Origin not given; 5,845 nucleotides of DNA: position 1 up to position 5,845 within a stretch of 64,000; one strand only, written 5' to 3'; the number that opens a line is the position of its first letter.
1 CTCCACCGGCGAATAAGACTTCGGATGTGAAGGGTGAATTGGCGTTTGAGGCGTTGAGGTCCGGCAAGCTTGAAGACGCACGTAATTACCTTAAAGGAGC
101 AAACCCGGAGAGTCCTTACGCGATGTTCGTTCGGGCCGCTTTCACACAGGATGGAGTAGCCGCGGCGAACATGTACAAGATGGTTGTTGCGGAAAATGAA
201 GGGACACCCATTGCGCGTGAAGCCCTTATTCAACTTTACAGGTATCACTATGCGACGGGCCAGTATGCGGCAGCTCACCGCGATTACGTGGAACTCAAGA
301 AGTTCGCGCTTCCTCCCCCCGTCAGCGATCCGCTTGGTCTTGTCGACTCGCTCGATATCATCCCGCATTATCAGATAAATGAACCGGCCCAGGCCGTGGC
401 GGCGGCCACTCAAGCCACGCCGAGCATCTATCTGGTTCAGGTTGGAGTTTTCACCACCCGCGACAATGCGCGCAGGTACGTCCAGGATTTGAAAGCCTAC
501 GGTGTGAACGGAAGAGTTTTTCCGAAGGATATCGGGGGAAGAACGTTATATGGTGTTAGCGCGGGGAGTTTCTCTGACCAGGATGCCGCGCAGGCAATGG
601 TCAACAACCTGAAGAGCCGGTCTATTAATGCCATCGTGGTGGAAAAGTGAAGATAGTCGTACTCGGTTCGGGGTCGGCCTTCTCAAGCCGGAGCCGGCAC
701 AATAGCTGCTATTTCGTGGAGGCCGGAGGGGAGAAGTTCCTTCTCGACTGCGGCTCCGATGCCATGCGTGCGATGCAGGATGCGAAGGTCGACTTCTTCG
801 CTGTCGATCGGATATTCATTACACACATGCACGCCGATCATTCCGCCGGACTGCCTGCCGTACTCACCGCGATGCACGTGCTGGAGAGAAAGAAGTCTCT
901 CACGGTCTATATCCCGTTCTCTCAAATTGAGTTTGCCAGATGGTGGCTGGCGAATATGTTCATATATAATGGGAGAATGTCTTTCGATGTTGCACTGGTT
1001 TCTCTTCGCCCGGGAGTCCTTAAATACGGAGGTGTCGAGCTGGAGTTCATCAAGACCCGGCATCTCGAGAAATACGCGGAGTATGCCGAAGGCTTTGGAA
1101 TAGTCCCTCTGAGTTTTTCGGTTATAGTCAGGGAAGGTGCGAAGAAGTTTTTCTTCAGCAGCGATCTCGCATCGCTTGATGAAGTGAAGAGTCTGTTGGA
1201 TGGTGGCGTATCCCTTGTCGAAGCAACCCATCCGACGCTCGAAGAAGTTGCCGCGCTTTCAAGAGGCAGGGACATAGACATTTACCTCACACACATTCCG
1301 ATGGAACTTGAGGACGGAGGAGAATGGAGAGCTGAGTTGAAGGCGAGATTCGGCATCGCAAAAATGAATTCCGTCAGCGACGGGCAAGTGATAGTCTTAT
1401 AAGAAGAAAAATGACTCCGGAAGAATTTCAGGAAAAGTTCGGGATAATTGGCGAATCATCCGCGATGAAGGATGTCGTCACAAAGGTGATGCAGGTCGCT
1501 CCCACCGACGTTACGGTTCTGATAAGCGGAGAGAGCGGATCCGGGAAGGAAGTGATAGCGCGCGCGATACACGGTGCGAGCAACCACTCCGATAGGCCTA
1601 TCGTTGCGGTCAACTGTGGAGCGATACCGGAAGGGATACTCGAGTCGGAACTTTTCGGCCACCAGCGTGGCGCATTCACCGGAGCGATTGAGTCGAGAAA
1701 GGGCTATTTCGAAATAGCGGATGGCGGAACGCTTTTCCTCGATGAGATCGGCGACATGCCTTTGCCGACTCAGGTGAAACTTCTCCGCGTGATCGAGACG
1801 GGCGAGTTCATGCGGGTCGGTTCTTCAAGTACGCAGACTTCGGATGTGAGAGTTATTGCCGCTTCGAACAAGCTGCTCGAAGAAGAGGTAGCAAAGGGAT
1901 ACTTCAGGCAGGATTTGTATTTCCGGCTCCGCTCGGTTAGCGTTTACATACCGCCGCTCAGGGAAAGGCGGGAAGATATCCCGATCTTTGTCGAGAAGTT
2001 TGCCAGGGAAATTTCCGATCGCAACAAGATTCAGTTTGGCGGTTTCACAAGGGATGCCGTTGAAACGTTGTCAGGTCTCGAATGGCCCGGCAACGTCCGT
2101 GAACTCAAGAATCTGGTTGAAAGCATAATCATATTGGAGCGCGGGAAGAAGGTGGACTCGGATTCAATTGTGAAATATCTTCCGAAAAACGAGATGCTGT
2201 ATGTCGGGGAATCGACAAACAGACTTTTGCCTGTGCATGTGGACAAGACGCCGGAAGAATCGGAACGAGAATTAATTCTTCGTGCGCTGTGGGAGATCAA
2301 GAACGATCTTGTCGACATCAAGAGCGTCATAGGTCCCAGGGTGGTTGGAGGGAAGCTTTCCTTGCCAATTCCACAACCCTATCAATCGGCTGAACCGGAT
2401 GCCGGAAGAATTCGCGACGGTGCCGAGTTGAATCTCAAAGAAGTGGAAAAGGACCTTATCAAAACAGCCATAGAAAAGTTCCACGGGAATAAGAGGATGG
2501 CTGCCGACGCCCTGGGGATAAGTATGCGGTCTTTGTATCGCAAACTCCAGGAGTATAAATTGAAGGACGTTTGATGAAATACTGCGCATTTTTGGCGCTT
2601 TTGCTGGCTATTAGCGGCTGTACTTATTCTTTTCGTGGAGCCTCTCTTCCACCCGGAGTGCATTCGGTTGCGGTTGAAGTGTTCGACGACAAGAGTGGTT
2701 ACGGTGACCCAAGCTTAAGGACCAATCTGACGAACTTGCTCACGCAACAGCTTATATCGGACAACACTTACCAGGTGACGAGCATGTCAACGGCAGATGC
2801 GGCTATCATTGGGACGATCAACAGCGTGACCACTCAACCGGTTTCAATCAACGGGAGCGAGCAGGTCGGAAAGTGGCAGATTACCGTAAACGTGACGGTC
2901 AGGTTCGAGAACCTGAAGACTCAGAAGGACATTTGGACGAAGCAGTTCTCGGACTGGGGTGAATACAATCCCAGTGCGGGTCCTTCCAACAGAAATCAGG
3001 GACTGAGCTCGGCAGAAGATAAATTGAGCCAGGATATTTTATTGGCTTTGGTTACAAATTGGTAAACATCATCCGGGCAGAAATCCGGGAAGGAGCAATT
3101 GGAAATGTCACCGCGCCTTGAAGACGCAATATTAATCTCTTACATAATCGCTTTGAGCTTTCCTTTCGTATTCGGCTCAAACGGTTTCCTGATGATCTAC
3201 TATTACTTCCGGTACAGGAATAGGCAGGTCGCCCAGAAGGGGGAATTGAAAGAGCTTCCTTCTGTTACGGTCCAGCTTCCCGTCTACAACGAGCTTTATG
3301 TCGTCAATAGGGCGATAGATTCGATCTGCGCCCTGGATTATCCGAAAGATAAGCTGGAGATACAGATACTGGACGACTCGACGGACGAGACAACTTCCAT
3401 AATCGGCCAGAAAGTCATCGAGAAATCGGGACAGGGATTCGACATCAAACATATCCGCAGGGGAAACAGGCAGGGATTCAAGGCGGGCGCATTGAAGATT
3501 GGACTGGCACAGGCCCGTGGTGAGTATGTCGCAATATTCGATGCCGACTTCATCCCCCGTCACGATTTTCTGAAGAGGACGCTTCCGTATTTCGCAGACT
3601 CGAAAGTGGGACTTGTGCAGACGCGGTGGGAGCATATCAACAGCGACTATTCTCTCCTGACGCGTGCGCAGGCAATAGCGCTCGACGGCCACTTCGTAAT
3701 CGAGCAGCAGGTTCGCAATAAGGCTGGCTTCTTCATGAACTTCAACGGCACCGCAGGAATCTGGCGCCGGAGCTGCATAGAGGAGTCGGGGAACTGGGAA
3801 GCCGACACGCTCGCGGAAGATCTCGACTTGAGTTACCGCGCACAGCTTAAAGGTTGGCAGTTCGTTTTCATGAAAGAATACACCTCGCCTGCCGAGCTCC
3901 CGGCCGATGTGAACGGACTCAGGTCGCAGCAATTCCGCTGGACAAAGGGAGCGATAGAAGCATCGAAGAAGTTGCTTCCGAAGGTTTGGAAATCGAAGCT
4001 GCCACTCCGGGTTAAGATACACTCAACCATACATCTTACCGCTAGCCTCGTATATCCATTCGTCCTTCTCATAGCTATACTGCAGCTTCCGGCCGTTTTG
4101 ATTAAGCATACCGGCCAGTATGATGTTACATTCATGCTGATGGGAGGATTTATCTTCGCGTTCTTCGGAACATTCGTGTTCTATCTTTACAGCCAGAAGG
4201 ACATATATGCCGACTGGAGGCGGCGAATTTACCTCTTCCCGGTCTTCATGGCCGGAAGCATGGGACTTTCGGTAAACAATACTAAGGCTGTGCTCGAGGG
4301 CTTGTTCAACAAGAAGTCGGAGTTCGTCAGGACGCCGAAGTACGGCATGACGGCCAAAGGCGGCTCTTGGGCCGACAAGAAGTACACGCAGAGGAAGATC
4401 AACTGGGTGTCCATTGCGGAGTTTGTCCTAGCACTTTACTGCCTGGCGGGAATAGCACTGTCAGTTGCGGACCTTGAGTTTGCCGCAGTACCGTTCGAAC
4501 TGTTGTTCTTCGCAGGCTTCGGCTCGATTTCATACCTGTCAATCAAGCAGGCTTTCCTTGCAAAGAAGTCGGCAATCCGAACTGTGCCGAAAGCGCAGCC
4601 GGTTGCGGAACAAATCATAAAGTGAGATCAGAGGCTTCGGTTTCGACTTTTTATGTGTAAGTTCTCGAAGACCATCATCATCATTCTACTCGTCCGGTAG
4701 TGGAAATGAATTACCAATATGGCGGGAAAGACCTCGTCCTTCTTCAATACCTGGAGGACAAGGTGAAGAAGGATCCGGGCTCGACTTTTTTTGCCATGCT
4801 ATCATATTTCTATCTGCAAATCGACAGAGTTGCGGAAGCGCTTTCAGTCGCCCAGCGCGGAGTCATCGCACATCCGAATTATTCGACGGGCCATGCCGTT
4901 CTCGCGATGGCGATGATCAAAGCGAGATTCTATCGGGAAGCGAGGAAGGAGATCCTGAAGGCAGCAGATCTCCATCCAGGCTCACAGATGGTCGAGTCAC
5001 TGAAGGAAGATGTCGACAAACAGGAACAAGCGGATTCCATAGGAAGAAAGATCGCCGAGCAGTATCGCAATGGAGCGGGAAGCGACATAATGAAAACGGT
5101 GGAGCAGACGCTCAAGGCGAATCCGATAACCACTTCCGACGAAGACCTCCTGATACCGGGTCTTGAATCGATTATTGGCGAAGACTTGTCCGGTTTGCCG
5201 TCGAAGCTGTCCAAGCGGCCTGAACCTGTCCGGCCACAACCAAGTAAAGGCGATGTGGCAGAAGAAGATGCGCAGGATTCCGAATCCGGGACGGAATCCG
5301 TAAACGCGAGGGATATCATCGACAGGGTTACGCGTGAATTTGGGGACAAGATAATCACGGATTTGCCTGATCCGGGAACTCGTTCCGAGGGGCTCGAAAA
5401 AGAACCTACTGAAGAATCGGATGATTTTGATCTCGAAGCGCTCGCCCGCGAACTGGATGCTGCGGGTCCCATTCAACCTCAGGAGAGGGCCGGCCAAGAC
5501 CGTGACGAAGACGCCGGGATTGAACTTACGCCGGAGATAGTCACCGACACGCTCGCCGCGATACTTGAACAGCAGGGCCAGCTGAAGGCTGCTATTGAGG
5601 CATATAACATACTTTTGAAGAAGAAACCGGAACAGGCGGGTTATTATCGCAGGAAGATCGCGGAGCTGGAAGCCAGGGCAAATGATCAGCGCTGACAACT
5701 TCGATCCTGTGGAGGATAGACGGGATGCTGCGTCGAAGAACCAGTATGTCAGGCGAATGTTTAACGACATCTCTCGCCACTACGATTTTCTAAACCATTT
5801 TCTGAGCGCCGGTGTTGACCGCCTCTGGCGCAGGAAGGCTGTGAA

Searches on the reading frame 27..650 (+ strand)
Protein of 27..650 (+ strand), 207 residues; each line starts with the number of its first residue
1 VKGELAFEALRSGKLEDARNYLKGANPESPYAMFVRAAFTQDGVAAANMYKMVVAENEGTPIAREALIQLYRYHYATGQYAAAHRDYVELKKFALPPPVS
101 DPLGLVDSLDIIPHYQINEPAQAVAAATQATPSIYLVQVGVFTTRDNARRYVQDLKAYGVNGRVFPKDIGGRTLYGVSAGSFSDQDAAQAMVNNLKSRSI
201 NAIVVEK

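Call 19: search_protein_families(library=pfam, proteins=[window:27-650:+], max_evalue=0.0001)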
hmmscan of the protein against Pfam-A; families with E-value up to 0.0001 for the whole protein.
window:27-650:+ (207 aa): 1 family
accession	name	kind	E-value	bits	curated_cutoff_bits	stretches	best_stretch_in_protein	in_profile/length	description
PF05036.18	SPOR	-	7e-17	62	21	1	132-205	2-75/76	SPOR domain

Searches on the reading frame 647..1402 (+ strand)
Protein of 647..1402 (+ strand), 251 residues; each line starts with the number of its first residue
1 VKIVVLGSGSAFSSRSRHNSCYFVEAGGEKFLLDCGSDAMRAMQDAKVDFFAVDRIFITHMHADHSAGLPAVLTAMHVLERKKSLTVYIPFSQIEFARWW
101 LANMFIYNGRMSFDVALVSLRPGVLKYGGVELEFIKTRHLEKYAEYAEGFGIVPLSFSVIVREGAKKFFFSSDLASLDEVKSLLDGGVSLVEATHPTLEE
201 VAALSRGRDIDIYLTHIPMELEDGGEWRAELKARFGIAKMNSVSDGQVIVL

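Call 19: search_protein_families(library=pfam, proteins=[window:647-1402:+], max_evalue=0.0001)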
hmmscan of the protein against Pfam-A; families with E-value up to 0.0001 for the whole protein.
window:647-1402:+ (251 aa): 3 families
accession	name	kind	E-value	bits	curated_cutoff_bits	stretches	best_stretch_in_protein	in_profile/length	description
PF23023.1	Anti-Pycsar_Apyc1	-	1.3e-12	48.2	50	1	2-71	4-72/250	Anti-Pycsar protein Apyc1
PF00753.33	Lactamase_B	-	3.1e-11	44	22.7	1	19-75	6-66/196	Metallo-beta-lactamase superfamily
PF12706.13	Lactamase_B_2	-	8.7e-10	39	27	1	31-186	3-156/200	Beta-lactamase superfamily domain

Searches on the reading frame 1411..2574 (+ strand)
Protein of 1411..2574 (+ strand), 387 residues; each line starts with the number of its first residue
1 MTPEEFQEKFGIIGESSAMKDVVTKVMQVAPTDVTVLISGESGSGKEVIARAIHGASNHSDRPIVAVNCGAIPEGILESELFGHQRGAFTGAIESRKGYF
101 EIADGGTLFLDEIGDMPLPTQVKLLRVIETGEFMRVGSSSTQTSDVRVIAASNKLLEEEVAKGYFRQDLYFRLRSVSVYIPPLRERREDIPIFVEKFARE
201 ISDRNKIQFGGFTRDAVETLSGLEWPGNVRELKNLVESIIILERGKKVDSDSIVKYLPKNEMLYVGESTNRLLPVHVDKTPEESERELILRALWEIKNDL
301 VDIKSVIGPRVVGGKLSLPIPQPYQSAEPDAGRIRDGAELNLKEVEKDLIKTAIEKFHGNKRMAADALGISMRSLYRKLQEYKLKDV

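Call 19: search_protein_families(library=pfam, proteins=[window:1411-2574:+], max_evalue=0.0001)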
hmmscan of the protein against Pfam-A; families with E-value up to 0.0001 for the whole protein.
window:1411-2574:+ (387 aa): 6 families
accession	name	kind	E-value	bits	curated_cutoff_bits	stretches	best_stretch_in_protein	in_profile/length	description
PF00158.32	Sigma54_activat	-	2.4e-69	232.8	20.2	1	12-178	1-167/168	Sigma-54 interaction domain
PF14532.12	Sigma54_activ_2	-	2.7e-20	73.4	25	1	13-183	1-138/138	Sigma-54 interaction domain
PF25601.1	AAA_lid_14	-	1.4e-19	70.1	27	1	184-259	1-76/87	AAA+ ATPase lid domain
PF02954.25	HTH_8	-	1.4e-14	54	22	1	342-382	2-42/42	Bacterial regulatory protein, Fis family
PF07728.20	AAA_5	-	7.9e-06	26.4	22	1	36-156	2-125/139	AAA domain (dynein-related subfamily)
PF18024.7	HTH_50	-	7.5e-05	22.8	27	0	342-384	8-49/50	Helix-turn-helix domain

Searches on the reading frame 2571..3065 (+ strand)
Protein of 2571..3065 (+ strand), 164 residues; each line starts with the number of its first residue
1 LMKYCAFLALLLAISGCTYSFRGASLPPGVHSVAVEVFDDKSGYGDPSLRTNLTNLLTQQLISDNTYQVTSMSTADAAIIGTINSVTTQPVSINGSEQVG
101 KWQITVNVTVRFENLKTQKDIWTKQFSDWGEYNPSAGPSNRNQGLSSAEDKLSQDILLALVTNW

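Call 19: search_protein_families(library=pfam, proteins=[window:2571-3065:+], max_evalue=0.0001)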
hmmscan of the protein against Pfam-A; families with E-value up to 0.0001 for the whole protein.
window:2571-3065:+ (164 aa): 1 family
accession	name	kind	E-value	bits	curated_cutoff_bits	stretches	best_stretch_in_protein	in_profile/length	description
PF04390.17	LptE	-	2e-11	45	23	1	31-159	2-117/118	Lipopolysaccharide-assembly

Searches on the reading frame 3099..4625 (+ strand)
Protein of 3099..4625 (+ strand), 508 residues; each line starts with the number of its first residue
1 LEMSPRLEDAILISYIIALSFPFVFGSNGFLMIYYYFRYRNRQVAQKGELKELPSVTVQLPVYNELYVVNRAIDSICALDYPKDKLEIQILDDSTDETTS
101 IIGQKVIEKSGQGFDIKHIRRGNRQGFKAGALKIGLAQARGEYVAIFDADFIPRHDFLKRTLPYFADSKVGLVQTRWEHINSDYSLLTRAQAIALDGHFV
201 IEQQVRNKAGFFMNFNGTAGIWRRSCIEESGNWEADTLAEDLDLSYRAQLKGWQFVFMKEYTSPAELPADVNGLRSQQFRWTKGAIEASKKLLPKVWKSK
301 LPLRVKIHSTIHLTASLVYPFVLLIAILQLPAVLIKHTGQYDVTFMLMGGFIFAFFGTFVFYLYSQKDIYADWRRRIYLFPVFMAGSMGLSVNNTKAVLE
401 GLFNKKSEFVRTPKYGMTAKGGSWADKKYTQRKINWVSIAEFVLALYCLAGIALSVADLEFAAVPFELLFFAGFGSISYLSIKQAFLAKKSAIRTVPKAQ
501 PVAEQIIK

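Call 19: search_protein_families(library=pfam, proteins=[window:3099-4625:+], max_evalue=0.0001)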
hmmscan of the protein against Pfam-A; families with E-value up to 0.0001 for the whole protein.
window:3099-4625:+ (508 aa): 4 families
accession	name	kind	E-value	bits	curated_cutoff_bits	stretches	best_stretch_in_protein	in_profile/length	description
PF13641.12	Glyco_tranf_2_3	-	1.5e-23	84.5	27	1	54-284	1-230/230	Glycosyltransferase like family 2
PF00535.33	Glycos_transf_2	-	5.4e-22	78.9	23.3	1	58-213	2-151/168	Glycosyl transferase family 2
PF13632.12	Glyco_trans_2_3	-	2.6e-16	60.5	27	1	143-330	1-192/198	Glycosyl transferase family group 2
PF13506.12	Glyco_transf_21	-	2e-10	40.8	21.7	1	128-283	18-174/174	Glycosyl transferase family 21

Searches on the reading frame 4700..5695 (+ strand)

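Call 19: search_protein_families(library=pfam, proteins=[window:4700-5695:+], max_evalue=0.0001)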
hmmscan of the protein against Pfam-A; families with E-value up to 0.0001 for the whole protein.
window:4700-5695:+ (331 aa): 3 families
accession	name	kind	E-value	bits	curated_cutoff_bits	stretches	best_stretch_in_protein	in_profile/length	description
PF13428.12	TPR_14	-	1.3e-09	38.2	23.5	0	283-319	5-41/44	Tetratricopeptide repeat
PF07719.23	TPR_2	-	1.9e-06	28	27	0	284-311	6-33/34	Tetratricopeptide repeat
PF14559.12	TPR_19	-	5.5e-05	23.8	25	0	43-102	6-65/68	Tetratricopeptide repeat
